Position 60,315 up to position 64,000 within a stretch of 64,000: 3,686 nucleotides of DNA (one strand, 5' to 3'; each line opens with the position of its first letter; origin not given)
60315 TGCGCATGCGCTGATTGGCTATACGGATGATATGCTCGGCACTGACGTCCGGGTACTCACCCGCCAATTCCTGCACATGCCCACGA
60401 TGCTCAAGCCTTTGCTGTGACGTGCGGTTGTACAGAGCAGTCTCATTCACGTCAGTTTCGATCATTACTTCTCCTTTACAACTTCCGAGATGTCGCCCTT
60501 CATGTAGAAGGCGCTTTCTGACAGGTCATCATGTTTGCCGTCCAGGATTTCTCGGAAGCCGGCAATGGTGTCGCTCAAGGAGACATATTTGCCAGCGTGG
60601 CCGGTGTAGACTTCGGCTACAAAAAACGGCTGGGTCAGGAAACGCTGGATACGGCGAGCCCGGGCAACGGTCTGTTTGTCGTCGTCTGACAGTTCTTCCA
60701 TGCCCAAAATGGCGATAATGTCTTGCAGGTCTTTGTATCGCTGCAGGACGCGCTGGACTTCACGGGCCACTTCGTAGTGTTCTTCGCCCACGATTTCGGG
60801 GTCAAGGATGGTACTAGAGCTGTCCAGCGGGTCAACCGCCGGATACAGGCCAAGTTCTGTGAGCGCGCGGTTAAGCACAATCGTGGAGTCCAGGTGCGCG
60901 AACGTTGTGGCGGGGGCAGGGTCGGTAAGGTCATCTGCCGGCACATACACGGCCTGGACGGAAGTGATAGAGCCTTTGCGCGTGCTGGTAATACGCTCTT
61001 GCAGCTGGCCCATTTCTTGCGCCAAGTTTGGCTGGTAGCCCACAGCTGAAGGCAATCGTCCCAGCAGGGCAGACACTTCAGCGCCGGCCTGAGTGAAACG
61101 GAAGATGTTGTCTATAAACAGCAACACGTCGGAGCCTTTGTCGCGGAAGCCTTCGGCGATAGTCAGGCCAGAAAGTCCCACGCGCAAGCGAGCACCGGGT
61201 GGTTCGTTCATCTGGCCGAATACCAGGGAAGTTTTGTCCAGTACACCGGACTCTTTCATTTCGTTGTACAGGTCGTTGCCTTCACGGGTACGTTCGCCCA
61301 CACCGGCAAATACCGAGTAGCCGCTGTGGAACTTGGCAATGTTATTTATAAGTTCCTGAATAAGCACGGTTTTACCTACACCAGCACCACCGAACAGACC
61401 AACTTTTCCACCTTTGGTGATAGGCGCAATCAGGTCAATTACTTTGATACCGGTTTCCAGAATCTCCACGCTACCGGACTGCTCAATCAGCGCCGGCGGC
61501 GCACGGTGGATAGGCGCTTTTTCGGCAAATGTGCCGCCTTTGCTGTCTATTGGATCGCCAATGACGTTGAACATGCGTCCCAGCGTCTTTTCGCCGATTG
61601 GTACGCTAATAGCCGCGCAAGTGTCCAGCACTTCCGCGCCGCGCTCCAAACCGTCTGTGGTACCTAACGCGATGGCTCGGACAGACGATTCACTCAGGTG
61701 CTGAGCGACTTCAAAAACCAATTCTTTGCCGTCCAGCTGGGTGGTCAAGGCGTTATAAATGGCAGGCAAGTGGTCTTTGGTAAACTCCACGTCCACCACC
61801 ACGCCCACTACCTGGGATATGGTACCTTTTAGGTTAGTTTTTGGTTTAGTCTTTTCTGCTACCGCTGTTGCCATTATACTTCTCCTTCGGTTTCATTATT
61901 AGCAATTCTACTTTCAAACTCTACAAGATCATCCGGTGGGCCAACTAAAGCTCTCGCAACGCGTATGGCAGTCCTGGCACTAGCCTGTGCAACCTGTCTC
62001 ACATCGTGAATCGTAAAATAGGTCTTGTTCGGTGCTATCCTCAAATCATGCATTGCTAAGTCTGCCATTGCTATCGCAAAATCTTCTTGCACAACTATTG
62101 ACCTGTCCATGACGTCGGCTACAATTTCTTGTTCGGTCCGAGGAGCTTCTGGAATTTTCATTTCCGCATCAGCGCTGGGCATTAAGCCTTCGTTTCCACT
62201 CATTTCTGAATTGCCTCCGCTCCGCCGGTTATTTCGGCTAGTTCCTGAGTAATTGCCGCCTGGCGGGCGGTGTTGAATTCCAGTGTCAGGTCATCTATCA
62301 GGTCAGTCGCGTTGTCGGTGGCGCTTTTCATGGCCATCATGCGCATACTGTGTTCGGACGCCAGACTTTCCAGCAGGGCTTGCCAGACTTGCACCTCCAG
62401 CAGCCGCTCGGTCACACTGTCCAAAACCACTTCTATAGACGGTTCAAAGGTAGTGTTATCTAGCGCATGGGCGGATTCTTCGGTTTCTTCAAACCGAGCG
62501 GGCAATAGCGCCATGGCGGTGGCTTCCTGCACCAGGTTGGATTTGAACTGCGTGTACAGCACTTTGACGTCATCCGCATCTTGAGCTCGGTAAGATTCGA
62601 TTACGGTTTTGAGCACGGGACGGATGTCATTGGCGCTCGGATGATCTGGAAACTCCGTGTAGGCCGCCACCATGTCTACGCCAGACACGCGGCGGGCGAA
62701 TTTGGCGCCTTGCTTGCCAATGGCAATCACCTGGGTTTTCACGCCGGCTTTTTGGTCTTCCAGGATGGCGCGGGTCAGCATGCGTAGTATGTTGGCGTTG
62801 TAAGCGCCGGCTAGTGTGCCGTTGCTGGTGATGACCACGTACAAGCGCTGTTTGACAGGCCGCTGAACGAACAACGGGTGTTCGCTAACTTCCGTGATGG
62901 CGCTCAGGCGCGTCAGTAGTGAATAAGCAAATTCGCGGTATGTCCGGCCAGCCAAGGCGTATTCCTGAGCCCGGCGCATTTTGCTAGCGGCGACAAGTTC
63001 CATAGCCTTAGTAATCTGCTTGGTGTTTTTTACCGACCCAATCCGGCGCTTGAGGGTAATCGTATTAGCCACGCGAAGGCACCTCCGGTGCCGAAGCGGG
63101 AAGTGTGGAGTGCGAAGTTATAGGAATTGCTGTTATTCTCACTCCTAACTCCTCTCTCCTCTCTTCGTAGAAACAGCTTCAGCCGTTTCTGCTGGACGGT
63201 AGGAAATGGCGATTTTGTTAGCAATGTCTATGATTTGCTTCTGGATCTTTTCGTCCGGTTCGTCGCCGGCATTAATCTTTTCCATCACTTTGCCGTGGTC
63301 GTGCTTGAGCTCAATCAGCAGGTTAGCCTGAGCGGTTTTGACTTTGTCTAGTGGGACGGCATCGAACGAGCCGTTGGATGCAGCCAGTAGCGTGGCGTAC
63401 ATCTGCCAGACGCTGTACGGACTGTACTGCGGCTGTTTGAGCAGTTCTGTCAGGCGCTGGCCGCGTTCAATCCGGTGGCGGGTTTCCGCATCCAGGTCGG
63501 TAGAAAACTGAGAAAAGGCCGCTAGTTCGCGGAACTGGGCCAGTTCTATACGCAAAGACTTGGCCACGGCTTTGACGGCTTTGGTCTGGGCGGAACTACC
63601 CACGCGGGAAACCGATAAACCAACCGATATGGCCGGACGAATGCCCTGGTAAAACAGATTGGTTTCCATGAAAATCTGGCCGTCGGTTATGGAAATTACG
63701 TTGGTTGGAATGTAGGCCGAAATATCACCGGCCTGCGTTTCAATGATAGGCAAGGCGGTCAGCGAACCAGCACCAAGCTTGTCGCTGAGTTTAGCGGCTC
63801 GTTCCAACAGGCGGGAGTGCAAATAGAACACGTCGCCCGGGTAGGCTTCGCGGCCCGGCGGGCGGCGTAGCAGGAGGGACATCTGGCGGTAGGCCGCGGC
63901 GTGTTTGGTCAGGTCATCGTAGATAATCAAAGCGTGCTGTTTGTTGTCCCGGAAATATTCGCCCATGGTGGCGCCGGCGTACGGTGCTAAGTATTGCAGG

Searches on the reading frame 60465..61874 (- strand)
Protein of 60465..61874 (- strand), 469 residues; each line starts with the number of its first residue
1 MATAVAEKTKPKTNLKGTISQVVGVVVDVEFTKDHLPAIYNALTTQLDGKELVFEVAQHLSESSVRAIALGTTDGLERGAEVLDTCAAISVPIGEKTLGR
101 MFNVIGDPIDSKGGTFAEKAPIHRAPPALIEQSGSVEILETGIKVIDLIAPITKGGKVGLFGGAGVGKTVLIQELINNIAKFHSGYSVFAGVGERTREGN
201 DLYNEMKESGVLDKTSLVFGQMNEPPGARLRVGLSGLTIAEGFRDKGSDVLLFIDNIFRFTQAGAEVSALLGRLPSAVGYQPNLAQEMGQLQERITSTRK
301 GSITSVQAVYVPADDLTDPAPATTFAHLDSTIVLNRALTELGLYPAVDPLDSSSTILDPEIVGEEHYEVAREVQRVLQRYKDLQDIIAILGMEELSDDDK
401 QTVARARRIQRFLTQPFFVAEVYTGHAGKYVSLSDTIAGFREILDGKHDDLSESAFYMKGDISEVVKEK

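Call 80: search_protein_families(library=pfam, proteins=[window:60465-61874:-], max_evalue=0.01)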
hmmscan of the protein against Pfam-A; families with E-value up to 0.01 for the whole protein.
window:60465-61874:- (469 aa): 5 families
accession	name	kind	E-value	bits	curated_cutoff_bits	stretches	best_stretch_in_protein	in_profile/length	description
PF00006.31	ATP-synt_ab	-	2e-73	247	29.5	1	142-354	1-213/213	ATP synthase alpha/beta family, nucleotide-binding domain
PF02874.29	ATP-synt_ab_N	-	4.7e-20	72.3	20.9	1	19-85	1-68/69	ATP synthase alpha/beta family, beta-barrel domain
PF22919.1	ATP-synt_VA_C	-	1.1e-17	64.4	24.7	1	359-437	5-85/101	C-terminal domain of V and A type ATP synthase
PF00931.28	NB-ARC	-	0.0006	19.6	23.5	0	157-190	20-53/248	NB-ARC domain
PF18269.6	T3SS_ATPase_C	-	0.0053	17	22.7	0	362-416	1-56/72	T3SS EscN ATPase C-terminal domain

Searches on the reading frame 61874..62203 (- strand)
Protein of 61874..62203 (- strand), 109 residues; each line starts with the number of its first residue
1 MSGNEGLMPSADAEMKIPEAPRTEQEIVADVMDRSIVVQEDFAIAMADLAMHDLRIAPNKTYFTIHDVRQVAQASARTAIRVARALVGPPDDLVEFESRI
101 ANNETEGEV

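Call 80: search_protein_families(library=pfam, proteins=[window:61874-62203:-], max_evalue=0.01)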
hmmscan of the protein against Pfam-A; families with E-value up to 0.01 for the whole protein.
window:61874-62203:- (109 aa): 0 families

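Call 81: find_homologous_proteins(query=window:61877-62203:-, max_evalue=0.01)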
Query window:61877-62203:- (109 aa): 2 proteins with E <= 0.01 among 8 candidates.
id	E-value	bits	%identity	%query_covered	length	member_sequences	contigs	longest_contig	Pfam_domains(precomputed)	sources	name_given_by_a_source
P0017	3.5e-62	225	100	100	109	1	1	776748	-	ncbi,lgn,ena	-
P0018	7.4e-29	118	63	94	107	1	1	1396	-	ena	-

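Call 82: find_encoding_contigs(protein=P0018, flank=3000, max_places=2)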
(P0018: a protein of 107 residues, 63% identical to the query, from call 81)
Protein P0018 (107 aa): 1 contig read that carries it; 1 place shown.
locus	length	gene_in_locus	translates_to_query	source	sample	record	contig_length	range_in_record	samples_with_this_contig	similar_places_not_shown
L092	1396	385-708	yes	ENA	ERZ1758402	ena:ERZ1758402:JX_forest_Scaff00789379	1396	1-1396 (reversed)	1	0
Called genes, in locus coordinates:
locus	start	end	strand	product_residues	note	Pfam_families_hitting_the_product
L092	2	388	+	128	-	?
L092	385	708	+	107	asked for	-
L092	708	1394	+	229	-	?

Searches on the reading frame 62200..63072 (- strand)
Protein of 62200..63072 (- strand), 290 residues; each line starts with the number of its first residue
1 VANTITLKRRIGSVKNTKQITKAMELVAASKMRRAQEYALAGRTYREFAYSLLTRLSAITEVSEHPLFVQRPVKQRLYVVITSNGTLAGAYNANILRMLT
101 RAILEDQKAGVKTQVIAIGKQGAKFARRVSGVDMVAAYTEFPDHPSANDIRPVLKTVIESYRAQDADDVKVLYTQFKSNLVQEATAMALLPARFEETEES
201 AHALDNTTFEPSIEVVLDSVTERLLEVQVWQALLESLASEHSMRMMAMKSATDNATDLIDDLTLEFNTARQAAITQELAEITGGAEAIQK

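Call 80: search_protein_families(library=pfam, proteins=[window:62200-63072:-], max_evalue=0.01)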
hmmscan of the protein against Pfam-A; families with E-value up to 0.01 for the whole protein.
window:62200-63072:- (290 aa): 1 family
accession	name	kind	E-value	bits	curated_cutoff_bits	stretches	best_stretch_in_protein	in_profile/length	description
PF00231.24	ATP-synt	-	1.9e-87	294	39.9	1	6-288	4-285/285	ATP synthase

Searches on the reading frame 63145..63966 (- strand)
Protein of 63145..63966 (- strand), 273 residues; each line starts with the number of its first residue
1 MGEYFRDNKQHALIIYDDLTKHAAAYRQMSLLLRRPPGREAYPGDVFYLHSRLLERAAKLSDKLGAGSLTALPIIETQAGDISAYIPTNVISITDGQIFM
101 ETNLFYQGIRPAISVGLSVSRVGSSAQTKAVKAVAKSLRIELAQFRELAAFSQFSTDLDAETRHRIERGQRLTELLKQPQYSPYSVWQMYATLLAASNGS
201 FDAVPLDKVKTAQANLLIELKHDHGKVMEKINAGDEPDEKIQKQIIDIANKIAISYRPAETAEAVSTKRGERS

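Call 80: search_protein_families(library=pfam, proteins=[window:63145-63966:-], max_evalue=0.01)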
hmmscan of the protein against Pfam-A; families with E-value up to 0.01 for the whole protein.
window:63145-63966:- (273 aa): 2 families
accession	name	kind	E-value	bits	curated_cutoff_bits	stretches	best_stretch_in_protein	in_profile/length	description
PF00006.31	ATP-synt_ab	-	4.5e-47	160.9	29.5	1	1-120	96-213/213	ATP synthase alpha/beta family, nucleotide-binding domain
PF00306.32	ATP-synt_ab_C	-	5e-42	143.6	27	1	127-251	1-125/126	ATP synthase alpha/beta chain, C terminal domain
